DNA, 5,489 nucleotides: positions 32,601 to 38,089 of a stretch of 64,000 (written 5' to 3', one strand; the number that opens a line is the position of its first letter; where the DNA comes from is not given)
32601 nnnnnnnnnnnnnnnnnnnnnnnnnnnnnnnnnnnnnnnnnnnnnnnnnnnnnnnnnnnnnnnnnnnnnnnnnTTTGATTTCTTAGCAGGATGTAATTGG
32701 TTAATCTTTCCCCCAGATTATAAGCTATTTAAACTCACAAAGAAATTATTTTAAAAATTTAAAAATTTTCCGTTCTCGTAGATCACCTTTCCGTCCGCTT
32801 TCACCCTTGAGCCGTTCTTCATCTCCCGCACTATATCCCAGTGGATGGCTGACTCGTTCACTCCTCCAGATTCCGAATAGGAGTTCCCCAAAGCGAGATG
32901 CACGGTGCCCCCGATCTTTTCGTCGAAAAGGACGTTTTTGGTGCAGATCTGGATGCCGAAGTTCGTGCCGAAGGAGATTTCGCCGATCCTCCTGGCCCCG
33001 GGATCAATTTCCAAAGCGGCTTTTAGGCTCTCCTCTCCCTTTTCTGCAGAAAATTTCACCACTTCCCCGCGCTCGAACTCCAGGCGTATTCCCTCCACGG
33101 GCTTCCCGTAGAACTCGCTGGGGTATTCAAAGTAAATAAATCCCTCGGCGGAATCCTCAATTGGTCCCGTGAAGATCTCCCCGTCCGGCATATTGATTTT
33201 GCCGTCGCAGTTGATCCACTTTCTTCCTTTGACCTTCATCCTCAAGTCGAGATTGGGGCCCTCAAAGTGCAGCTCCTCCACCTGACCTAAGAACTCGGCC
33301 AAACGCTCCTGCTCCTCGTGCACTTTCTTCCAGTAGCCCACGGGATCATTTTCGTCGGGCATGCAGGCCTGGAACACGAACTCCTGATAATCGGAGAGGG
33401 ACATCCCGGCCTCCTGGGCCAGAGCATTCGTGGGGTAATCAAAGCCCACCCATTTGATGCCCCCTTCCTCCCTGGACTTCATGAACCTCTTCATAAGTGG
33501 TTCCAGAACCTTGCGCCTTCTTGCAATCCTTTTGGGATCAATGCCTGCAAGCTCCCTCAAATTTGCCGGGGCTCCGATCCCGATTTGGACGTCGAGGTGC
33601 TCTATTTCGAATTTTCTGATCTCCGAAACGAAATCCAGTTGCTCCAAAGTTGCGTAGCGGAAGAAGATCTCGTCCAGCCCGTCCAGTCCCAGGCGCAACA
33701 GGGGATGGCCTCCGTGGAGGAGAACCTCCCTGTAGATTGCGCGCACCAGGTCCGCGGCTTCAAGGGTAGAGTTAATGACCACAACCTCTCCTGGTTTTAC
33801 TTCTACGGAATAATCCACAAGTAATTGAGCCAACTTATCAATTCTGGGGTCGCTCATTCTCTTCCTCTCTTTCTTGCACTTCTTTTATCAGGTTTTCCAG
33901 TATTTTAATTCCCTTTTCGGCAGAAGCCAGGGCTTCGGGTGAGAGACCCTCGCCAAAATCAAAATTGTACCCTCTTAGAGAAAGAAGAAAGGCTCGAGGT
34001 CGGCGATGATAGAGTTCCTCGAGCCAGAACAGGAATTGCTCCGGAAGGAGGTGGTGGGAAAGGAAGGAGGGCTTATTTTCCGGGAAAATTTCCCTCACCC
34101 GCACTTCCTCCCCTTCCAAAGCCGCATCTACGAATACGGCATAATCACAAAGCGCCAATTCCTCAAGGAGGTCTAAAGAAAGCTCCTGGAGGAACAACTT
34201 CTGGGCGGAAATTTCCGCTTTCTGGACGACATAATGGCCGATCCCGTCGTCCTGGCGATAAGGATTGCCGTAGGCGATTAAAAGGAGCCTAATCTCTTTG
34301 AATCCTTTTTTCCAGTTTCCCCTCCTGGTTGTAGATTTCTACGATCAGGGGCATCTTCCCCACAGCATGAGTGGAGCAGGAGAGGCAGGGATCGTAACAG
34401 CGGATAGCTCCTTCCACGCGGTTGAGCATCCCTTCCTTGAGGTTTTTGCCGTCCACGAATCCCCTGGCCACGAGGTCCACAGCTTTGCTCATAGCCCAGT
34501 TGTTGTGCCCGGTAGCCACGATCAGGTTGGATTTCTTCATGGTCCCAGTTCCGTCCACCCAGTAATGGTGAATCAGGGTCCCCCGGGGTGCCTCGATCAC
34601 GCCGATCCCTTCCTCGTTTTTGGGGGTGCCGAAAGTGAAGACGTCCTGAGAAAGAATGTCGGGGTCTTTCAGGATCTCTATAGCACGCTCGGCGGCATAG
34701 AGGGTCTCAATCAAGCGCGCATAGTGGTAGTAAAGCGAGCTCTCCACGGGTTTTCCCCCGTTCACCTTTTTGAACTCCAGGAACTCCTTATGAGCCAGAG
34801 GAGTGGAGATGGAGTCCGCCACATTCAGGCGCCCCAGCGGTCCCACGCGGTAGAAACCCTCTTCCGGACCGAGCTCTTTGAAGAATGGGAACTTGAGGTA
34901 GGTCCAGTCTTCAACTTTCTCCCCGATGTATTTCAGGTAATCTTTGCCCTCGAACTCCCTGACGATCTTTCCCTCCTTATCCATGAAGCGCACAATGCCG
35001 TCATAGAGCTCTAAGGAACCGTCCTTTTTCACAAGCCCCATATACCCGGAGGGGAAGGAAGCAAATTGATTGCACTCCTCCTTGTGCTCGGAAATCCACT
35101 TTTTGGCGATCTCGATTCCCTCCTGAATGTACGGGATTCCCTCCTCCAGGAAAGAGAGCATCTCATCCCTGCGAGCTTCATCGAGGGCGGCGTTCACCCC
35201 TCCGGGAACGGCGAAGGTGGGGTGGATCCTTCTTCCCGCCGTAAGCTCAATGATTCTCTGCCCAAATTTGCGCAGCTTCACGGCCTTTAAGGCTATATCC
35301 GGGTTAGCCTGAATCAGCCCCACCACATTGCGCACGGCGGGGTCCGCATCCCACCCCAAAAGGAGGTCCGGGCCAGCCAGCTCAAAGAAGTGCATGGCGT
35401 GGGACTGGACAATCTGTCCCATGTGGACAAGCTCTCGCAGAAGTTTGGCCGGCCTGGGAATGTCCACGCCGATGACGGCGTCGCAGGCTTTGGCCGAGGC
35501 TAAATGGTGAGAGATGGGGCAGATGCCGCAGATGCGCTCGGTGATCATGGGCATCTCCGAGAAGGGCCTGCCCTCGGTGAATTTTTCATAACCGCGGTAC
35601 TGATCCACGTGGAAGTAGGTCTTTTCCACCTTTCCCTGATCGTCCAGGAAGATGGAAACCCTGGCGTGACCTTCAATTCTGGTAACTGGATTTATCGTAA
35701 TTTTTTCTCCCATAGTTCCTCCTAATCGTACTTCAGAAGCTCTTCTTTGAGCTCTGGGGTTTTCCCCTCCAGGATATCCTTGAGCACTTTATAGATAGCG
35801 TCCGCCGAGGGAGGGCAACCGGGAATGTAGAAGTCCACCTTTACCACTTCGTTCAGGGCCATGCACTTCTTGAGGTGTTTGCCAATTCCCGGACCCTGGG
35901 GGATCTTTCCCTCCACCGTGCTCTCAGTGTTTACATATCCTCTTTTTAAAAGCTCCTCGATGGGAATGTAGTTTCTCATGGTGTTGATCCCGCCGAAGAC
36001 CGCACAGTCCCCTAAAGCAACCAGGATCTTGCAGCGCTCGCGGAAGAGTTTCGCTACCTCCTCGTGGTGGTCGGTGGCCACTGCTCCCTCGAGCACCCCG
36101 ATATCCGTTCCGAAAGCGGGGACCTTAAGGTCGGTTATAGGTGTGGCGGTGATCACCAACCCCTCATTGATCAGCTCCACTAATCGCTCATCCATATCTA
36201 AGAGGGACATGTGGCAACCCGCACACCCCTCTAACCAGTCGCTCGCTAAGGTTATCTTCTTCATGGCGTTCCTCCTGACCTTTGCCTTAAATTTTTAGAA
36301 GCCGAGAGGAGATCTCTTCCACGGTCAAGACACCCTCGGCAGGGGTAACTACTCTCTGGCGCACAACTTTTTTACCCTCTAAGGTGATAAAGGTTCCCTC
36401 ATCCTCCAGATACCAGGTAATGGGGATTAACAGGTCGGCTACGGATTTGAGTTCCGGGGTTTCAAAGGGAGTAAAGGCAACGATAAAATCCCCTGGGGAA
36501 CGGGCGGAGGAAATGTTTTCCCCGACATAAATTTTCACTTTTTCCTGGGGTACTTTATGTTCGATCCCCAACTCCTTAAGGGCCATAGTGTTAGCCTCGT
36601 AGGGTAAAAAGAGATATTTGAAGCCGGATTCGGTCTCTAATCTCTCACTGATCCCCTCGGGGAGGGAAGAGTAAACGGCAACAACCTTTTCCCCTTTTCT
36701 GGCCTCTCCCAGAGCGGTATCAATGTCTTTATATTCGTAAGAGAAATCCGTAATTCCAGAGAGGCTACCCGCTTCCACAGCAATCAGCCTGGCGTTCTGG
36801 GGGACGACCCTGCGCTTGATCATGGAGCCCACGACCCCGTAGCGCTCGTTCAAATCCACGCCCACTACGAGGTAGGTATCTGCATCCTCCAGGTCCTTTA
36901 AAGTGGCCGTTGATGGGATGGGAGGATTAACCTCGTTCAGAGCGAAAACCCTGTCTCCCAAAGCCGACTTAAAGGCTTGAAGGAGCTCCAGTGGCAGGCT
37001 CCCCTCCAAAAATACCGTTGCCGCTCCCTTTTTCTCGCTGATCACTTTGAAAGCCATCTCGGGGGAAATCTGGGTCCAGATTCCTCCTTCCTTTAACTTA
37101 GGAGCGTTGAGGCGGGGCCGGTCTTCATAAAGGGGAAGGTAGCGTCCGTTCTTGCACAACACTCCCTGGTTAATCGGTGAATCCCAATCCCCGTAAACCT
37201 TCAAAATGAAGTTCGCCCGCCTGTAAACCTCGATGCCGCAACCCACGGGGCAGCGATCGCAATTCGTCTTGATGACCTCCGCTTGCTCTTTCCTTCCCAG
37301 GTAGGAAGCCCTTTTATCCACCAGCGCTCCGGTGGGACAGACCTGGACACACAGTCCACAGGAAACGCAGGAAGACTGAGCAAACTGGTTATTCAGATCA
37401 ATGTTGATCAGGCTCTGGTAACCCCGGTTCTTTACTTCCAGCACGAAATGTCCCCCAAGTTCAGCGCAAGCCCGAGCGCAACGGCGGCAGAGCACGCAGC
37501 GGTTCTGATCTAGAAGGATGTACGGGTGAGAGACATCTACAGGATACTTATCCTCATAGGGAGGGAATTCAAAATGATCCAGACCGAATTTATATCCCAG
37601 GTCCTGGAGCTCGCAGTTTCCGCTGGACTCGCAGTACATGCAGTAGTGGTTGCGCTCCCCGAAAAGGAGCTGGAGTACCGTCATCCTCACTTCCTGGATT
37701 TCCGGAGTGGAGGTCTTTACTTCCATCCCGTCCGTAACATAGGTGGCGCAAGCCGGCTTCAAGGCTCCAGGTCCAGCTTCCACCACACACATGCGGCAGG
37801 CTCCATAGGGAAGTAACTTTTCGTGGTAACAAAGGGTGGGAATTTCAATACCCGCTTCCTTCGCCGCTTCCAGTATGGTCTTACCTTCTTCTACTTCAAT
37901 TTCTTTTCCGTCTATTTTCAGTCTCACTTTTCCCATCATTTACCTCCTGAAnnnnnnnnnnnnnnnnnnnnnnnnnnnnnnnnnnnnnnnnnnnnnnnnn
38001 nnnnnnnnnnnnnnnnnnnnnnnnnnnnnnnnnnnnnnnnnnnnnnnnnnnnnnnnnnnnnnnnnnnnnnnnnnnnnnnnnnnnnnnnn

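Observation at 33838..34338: HoxW-like maturation protease whose catalytic N-terminus lies upstream of any canonical start codon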

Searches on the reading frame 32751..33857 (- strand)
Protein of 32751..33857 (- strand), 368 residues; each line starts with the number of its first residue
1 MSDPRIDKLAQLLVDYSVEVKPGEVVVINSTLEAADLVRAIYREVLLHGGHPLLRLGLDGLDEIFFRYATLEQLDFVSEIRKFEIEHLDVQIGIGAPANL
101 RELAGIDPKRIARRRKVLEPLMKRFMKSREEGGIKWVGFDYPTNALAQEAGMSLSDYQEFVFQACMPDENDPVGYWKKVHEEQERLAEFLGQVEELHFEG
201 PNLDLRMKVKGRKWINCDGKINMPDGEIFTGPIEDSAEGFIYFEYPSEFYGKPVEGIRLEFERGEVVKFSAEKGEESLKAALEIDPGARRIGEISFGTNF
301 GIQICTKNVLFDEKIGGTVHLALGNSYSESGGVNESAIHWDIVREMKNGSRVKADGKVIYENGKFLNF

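Call 6: search_protein_families(library=pfam, proteins=[window:32751-33857:-], max_evalue=0.01)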
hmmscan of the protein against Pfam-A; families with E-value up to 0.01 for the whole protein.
window:32751-33857:- (368 aa): 2 families
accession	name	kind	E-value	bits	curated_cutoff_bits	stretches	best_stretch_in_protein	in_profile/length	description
PF02073.20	Peptidase_M29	-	5.2e-90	302.6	27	1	4-365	3-406/406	Thermophilic metalloprotease (M29)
PF20606.3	DUF6799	-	0.0014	18.8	26.8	0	346-364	29-47/63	Domain of unknown function (DUF6799)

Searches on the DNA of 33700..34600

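Call 60: search_rna_families(source=window, start=33700, end=34600, threshold=evalue, max_evalue=1)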
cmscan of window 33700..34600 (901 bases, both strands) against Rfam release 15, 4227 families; matches with E-value up to 1: 3.
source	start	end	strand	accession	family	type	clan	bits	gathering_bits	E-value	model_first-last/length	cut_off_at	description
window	34038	34122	-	RF00891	mir-671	Gene; miRNA;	-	21.3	65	0.79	1-84/84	no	mir-671 microRNA precursor family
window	34038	34122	-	RF03261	mir-1759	Gene; miRNA;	-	20.6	58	0.46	1-75/75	no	mir-1759 microRNA precursor family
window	33801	33940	+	RF01956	NEAT1_2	Gene; lncRNA;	-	19.3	60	0.16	1-116/116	no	Nuclear enriched abundant transcript 1 conserved region 2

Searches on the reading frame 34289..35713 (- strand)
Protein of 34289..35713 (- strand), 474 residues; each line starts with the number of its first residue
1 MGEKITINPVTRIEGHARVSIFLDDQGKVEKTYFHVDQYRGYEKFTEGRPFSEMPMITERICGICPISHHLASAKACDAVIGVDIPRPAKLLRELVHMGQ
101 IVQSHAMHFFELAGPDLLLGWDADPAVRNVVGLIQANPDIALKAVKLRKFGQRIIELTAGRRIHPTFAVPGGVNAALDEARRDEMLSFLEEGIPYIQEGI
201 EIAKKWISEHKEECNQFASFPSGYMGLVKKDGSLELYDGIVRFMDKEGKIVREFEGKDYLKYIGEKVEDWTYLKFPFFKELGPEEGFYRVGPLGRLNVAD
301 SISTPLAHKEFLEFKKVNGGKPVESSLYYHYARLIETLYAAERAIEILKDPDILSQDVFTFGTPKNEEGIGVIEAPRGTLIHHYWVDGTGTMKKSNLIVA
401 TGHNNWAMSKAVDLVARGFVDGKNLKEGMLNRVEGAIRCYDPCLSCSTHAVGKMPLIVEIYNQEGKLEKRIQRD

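Call 6: search_protein_families(library=pfam, proteins=[window:34289-35713:-], max_evalue=0.01)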
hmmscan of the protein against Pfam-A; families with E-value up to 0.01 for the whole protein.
window:34289-35713:- (474 aa): 2 families
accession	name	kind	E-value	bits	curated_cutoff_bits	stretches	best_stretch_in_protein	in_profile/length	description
PF00374.24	NiFeSe_Hases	-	7.9e-32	111.3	25.8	2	40-116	1-77/508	Nickel-dependent hydrogenase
PF00346.24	Complex1_49kDa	-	0.00024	20.7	24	0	144-196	11-63/271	Respiratory-chain NADH dehydrogenase, 49 Kd subunit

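Call 7: search_protein_families(library=ncbifam, proteins=[window:34289-35713:-], max_evalue=0.01)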
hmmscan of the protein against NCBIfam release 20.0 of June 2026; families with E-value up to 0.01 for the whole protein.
window:34289-35713:- (474 aa): 14 families
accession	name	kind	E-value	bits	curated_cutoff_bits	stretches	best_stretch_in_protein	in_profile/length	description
NF041785.2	VhuA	equivalog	2e-136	454.9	800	1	4-416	3-413/418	F420-non-reducing hydrogenase Vhu subunit A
NF040828.1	sulfhyd_ShyA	equivalog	1.1e-53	182.6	700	2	5-174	3-165/415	NAD(P)-dependent hydrogenase/sulfhydrogenase 2 subunit alpha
TIGR03295.1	frhA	equivalog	1e-52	179.5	392.5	2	1-209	1-198/412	coenzyme F420 hydrogenase subunit alpha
NF033181.1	NiFeSe_hydrog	equivalog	1.1e-48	166.4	600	2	3-123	2-121/507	nickel-dependent hydrogenase large subunit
NF045518.1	H2_NiFeSe_large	exception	7.5e-44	150.3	780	2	4-184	3-190/485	NiFeSe hydrogenase large subunit HysA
NF040832.1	sulfhyd_HydA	equivalog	5.1e-38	131.3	880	1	5-451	5-424/426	NADPH-dependent hydrogenase/sulfhydrogenase 1 subunit alpha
NF007778.0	PRK10467.1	equivalog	1.1e-25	89.9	969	1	2-116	2-115/567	hydrogenase 2 large subunit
NF007550.0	PRK10170.1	equivalog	9.1e-24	83.8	1101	2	2-122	16-136/597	Ni/Fe-hydrogenase large subunit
NF004739.1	PRK06075.1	equivalog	2.4e-11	43.1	360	1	15-108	14-107/384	NADH-quinone oxidoreductase subunit D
TIGR01962.1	NuoD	equivalog_domain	1.3e-08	34.2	459.35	1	29-108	29-109/386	NADH dehydrogenase (quinone) subunit D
NF041786.2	VhuU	equivalog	8.6e-07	28.7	70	1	426-460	4-41/45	F420-non-reducing hydrogenase selenoprotein subunit VhuU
NF040602.1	F420_dehyd_FpoD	exception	0.00023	20.3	600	1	29-111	39-117/372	F420H2 dehydrogenase subunit FpoD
NF008974.0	PRK12322.1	equivalog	0.00041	19.4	522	1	18-108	23-113/366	NADH-quinone oxidoreductase subunit D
NF009808.0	PRK13292.1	equivalog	0.0028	15.6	1156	0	39-191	445-578/791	NADH-quinone oxidoreductase subunit B/C/D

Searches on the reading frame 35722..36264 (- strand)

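Call 6: search_protein_families(library=pfam, proteins=[window:35722-36264:-], max_evalue=0.01)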
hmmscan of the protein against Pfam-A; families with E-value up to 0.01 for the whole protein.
window:35722-36264:- (180 aa): 1 family
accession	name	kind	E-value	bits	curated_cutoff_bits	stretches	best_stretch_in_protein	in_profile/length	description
PF01058.29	Oxidored_q6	-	3.2e-27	95.2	27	1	14-163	1-127/128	NADH ubiquinone oxidoreductase, 20 Kd subunit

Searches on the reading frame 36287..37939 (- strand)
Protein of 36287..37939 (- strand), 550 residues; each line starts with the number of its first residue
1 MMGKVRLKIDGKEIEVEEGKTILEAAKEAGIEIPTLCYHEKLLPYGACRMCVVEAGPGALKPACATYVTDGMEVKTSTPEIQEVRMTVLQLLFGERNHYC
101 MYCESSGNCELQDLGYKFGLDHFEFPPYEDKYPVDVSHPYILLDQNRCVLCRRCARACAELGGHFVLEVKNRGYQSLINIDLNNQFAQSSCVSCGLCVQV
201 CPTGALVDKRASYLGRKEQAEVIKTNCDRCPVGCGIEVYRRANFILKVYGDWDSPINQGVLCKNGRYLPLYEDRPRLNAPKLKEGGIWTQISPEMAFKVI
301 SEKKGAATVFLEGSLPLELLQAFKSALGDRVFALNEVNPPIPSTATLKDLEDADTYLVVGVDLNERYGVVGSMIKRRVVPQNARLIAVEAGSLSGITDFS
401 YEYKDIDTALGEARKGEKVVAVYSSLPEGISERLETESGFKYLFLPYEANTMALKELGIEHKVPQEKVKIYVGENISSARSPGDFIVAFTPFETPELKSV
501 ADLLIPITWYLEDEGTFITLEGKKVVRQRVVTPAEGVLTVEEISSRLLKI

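Call 6: search_protein_families(library=pfam, proteins=[window:36287-37939:-], max_evalue=0.01)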
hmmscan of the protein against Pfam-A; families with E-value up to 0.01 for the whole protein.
window:36287-37939:- (550 aa): 17 families
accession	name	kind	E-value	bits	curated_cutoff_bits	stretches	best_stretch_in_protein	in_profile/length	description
PF13510.11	Fer2_4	-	3.9e-20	72.1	22.8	1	4-78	3-81/82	2Fe-2S iron-sulfur cluster binding domain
PF10588.14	NADH-G_4Fe-4S_3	-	1.9e-13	50.1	27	1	85-122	1-38/40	NADH-ubiquinone oxidoreductase-G iron-sulfur binding region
PF04879.21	Molybdop_Fe4S4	-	2.7e-13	50.1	22.7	1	221-268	2-49/55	Molybdopterin oxidoreductase Fe4S4 domain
PF00111.32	Fer2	-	7.3e-10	39.1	21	1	9-67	3-58/77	2Fe-2S iron-sulfur cluster binding domain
PF00384.28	Molybdopterin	-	1.4e-09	37.9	24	2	475-533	278-336/353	Molybdopterin oxidoreductase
PF22117.2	Fer4_Nqo3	-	6.5e-09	36.3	27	1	139-206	2-66/67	NADH-quinone oxidoreductase subunit 3, ferredoxin-like domain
PF12838.12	Fer4_7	-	1.6e-08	35.3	27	1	147-205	1-52/52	4Fe-4S dicluster domain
PF00037.32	Fer4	-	1.3e-07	31.6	21.1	1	189-206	6-23/24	4Fe-4S binding domain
PF12837.12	Fer4_6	-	4.3e-07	30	25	2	186-206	4-24/24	4Fe-4S binding domain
PF14697.11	Fer4_21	-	8.4e-07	29.5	35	1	143-203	3-53/59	4Fe-4S dicluster domain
PF13237.11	Fer4_10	-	1.9e-06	28.1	25.5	1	141-202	2-53/53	4Fe-4S dicluster domain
PF13187.11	Fer4_9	-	1.5e-05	25.3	27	1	147-205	1-51/52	4Fe-4S dicluster domain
PF12797.12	Fer4_2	-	1.8e-05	24.8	24.5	2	140-159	2-21/22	4Fe-4S binding domain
PF13183.11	Fer4_8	-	7.2e-05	23.7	27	1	146-204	3-67/68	4Fe-4S dicluster domain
PF13484.11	Fer4_16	-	0.00014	23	30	1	191-221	2-32/66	4Fe-4S double cluster binding domain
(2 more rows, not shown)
